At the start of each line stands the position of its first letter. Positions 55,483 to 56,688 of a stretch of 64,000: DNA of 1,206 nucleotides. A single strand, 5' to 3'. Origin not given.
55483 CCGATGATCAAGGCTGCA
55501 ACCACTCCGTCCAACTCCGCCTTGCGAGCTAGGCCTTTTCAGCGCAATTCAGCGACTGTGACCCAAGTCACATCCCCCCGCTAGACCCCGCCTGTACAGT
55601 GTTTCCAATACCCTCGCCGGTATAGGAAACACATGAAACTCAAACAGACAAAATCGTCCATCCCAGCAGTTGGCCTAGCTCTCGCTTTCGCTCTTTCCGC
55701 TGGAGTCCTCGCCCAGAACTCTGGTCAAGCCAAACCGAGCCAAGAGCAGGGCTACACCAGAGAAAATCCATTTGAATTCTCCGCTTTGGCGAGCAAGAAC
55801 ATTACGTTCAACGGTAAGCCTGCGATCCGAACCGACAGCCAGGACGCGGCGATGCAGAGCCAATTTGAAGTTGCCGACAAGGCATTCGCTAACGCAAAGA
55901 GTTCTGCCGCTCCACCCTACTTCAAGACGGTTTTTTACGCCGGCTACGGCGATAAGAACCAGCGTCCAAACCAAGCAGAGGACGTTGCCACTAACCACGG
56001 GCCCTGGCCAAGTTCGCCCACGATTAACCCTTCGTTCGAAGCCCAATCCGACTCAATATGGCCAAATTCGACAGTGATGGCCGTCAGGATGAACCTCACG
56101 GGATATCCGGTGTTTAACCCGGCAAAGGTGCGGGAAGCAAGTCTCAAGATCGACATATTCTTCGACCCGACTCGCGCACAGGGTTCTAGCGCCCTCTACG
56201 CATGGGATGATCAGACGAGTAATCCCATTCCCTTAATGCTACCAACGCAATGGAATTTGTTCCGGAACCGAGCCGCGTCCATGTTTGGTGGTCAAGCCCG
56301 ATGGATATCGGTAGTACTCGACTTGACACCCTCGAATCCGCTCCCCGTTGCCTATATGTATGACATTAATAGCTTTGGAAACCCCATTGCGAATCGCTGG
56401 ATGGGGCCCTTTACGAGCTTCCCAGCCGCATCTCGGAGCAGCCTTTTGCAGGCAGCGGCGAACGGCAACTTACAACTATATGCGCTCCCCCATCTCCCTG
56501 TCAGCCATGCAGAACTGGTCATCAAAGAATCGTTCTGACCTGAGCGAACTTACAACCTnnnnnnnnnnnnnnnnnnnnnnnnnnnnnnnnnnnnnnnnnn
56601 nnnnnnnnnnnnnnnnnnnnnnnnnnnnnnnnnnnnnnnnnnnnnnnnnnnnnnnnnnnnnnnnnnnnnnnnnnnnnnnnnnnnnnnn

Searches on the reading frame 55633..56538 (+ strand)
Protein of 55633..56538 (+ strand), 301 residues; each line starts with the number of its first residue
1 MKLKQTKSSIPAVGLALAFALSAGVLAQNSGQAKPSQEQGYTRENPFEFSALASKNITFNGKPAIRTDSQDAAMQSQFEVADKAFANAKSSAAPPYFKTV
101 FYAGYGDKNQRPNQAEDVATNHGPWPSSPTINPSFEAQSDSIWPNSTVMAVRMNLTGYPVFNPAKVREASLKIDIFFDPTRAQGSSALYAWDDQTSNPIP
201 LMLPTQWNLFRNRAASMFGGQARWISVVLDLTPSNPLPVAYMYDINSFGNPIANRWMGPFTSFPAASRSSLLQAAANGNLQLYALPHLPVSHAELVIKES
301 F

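Call 7: search_protein_families(library=pfam, proteins=[window:55633-56538:+], max_evalue=0.01)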
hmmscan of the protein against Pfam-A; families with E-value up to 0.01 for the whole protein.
window:55633-56538:+ (301 aa): 0 families

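Call 11: search_protein_families(library=padloc, proteins=[window:55633-56538:+], max_evalue=0.01)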
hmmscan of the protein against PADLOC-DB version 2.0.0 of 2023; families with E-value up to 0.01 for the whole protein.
window:55633-56538:+ (301 aa): 0 families

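Call 12: search_protein_families(library=ncbifam, proteins=[window:55633-56538:+], max_evalue=0.01)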
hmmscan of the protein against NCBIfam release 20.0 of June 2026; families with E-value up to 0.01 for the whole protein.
window:55633-56538:+ (301 aa): 0 families

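Call 53: find_homologous_proteins(query=window:55633-56538:+)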
Query window:55633-56538:+ (301 aa): 4 proteins with E <= 0.001 among 1759 candidates.
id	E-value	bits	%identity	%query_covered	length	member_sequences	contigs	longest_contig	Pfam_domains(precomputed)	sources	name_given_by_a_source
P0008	1.1e-196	670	100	100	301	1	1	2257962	-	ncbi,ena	-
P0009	5.6e-58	215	44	99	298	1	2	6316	-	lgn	-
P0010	8.4e-58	214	48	71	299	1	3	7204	-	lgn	-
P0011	1.4e-52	197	49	67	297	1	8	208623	-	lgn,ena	-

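Call 55: find_encoding_contigs(protein=P0009, flank=10000, max_places=4)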
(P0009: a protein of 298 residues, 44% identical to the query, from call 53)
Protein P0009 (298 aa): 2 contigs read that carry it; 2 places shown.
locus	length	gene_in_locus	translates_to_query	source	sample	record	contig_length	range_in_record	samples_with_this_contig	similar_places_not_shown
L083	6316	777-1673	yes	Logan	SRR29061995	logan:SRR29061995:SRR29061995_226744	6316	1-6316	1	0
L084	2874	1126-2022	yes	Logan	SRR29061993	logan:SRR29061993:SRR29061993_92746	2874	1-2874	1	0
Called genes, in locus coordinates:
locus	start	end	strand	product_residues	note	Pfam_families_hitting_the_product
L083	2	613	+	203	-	?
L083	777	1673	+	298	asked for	-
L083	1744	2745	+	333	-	-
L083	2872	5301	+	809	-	PF00931:NB-ARC, PF13191:AAA_16 (weak)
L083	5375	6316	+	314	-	?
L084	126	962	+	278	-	-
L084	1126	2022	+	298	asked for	-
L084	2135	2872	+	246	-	?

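Call 56: find_encoding_contigs(protein=P0010, flank=10000, max_places=4)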
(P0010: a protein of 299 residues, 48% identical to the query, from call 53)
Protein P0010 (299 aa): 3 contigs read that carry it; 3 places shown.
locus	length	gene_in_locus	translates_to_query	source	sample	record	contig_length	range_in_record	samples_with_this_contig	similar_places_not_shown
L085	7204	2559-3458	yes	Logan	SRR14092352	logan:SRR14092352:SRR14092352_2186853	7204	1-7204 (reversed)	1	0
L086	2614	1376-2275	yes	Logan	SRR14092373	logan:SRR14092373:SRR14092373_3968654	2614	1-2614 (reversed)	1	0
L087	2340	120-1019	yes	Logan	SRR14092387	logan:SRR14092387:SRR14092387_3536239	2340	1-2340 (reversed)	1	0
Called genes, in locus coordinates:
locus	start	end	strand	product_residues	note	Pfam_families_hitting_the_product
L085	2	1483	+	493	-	?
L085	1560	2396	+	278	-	-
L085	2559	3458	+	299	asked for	-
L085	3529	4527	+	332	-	-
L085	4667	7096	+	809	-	PF00931:NB-ARC, PF13191:AAA_16 (weak)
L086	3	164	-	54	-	?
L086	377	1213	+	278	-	-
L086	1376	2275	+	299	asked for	-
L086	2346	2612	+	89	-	?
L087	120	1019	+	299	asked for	-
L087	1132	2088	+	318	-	PF03783:CsgG (faint)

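Call 67: predict_structure(alignment_id=A6)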
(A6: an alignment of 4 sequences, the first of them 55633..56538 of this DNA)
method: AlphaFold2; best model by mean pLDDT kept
length: 301 residues; sequences in the alignment: 4
mean_pLDDT: 56.4   pTM: 0.61
mean pLDDT of the five models: 56.4, 48.7, 48.6, 47.9, 46.9
residues with pLDDT >= 90: 0; 70-90: 108; 50-70: 68; < 50: 125
segments of 3 or more residues with pLDDT < 50: 1-69, 88-96, 110-152, 154-157
pLDDT, mean of each block of 10 residues (from residue 1): 28 27 26 25 31 37 42 60 53 49 56 38 32 41 43 50 82 80 67 76 80 80 81 77 70 62 76 80 66 74 60
secondary structure, 60 per line:
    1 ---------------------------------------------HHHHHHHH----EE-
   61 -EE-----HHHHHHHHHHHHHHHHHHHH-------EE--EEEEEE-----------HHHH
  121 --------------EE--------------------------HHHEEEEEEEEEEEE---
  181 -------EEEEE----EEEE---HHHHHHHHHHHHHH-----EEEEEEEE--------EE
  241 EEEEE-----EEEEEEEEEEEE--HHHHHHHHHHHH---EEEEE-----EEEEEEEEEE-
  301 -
elements in order: H46-53 H69-88 E100-105 H117-120 E166-177 E188-192 E197-200 H204-217 E223-230 E239-245 E251-262 H265-276 E280-284 E290-299

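Call 71: fold_search(model_id=the predicted structure, library=pdb)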
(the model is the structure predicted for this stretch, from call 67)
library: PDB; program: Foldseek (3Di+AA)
matches with E <= 10: 520; with E <= 0.001: 0
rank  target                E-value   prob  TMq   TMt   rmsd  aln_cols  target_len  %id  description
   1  9f2b_B                5.6e-02  0.23  0.19  0.06  13.0       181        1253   12  Focused refinement of SV2B luminal domain and BoNT/A1 complex (released 2025-03-12)
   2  9qco_A                7.5e-02  0.28  0.19  0.07  11.1       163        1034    7  NTNH-HA70 complex from Clostridium botulinum Serotype B1 (released 2025-09-10)
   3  8gm8_A                8.0e-02  0.16  0.15  0.17  13.9       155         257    8  Crystal structure of shark nonclassical MHC CLASS I, UFA (released 2024-11-27)
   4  3v0a_B                1.3e-01  0.25  0.21  0.07   9.7       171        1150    9  2.7 angstrom crystal structure of BoNT/Ai in complex with NTNHA (released 2012-03-14)
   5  8qz9_L                1.4e-01  0.06  0.11  0.15  14.8       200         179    9  Human 20S proteasome assembly intermediate structure 4 (released 2024-02-21)
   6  2nyy_A                1.5e-01  0.15  0.18  0.05  12.3       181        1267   12  Crystal structure of botulinum neurotoxin type A complexed with monoclonal antibody CR1 (released 2006-12-26)
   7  8qft                  1.6e-01  0.23  0.20  0.06  11.5       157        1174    8  X-ray structure of non-toxic non-hemagglutinin (NTNH) protein from botulinum neurotoxin serotype X (released 2024-08-14)
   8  4x6c_C                1.6e-01  0.14  0.16  0.18  13.7       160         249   12  CD1a ternary complex with lysophosphatidylcholine and BK6 TCR (released 2015-01-28)
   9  8yix_I                1.7e-01  0.04  0.12  0.13  16.7       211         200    9  Cryo-EM structure of human proteasome assembly intermediate half-proteasome (released 2025-01-15)
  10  8qyn_L                2.0e-01  0.04  0.12  0.15  14.2       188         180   13  Human 20S proteasome assembly intermediate structure 5 (released 2024-02-21)
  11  6k2y_A                2.1e-01  0.15  0.20  0.36  10.6       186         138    8  Human Galectin-14 (released 2020-06-17)
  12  8qyl_L                2.1e-01  0.04  0.12  0.17  14.8       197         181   11  Human 20S proteasome assembly intermediate structure 2 (released 2024-02-21)
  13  8qym_L                2.4e-01  0.04  0.12  0.16  14.3       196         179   13  Human 20S proteasome assembly intermediate structure 3 (released 2024-02-21)
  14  6er4_B                2.5e-01  0.08  0.14  0.21  14.3       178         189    8  Ruminococcus gnavus IT-sialidase CBM40 bound to alpha2,6 sialyllactose (released 2018-05-02)
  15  5suj_A                2.5e-01  0.06  0.10  0.09  18.5       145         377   12  Crystal structure of uncharacterized protein LPG2148 from Legionella pneumophila (released 2016-08-17)
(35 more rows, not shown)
